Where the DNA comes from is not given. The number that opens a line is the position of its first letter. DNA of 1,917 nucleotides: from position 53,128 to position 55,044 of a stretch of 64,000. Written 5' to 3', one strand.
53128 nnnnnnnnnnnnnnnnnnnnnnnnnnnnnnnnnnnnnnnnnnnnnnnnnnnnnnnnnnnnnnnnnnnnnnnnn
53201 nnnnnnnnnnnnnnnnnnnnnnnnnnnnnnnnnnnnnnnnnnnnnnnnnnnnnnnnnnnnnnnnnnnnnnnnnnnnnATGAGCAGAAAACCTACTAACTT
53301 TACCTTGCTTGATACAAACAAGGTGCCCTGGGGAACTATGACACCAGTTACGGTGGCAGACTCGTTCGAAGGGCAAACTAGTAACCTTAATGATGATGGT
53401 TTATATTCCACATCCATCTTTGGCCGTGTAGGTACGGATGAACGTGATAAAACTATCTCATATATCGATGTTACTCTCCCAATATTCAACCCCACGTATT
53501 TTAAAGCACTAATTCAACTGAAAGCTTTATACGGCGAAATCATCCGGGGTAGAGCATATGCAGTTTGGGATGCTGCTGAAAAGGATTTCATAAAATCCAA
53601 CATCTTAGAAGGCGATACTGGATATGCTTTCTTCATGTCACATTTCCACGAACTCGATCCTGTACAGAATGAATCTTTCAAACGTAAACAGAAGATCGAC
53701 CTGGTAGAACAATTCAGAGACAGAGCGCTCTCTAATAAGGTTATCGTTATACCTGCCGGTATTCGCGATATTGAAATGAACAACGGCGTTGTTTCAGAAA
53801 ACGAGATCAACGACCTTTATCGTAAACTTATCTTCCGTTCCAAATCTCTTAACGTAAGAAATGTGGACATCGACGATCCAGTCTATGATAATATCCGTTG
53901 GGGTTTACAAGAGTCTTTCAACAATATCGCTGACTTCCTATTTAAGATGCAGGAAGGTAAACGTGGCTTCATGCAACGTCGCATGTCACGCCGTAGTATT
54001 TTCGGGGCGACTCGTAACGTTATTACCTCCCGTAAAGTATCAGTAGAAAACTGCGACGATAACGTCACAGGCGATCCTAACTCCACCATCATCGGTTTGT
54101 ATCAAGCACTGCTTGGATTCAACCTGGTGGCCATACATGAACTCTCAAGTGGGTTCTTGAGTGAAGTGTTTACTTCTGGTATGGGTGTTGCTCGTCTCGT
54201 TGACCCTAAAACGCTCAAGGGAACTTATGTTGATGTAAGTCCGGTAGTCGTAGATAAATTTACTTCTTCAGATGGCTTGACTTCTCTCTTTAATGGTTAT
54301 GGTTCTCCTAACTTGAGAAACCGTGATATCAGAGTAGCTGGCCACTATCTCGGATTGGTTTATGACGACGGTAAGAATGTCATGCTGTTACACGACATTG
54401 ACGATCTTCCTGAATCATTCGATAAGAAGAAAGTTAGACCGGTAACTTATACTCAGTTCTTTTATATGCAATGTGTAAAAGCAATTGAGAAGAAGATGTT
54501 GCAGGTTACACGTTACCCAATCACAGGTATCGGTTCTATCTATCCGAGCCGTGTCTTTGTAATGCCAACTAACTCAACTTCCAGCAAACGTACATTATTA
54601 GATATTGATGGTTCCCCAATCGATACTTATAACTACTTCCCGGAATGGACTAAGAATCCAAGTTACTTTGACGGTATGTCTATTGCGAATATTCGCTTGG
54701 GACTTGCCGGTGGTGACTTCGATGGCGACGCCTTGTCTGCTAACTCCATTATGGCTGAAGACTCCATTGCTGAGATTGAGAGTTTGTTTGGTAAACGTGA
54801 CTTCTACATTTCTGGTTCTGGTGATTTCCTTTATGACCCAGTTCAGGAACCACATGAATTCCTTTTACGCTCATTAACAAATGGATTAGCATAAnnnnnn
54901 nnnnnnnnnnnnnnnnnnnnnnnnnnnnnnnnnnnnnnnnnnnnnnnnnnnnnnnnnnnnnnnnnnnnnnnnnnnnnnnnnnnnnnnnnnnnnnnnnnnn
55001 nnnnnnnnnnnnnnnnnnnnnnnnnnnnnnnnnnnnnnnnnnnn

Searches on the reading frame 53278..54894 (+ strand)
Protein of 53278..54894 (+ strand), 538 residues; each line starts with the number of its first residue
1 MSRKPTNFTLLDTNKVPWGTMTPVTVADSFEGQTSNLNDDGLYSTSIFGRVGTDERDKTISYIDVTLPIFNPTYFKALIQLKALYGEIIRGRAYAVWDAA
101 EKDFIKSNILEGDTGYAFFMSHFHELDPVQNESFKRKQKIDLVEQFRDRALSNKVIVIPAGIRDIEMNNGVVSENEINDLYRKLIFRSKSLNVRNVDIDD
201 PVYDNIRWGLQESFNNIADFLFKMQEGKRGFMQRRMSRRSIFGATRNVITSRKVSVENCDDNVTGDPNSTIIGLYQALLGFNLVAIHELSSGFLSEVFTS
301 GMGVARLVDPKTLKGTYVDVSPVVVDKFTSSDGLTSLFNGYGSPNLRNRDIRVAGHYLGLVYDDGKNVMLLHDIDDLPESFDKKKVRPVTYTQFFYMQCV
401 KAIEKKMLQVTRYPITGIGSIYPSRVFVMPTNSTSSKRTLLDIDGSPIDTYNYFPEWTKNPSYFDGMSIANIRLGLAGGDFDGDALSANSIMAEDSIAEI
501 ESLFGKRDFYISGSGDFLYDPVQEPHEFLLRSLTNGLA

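Call 45: search_protein_families(library=pfam, proteins=[window:53278-54894:+], max_evalue=0.01)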
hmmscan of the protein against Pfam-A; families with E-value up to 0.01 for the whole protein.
window:53278-54894:+ (538 aa): 1 family
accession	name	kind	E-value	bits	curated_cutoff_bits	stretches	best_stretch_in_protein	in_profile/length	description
PF24599.1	DUF7621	-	0.002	18.5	27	0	143-175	26-58/79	Family of unknown function (DUF7621)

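Call 46: search_protein_families(library=phrogs, proteins=[window:53278-54894:+], max_evalue=0.001)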
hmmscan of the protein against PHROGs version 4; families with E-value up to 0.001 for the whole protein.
window:53278-54894:+ (538 aa): 1 family
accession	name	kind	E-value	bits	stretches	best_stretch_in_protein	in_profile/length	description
phrog_2986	-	DNA, RNA and nucleotide metabolism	5.9e-206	685.8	1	4-535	6-539/539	RNA polymerase beta subunit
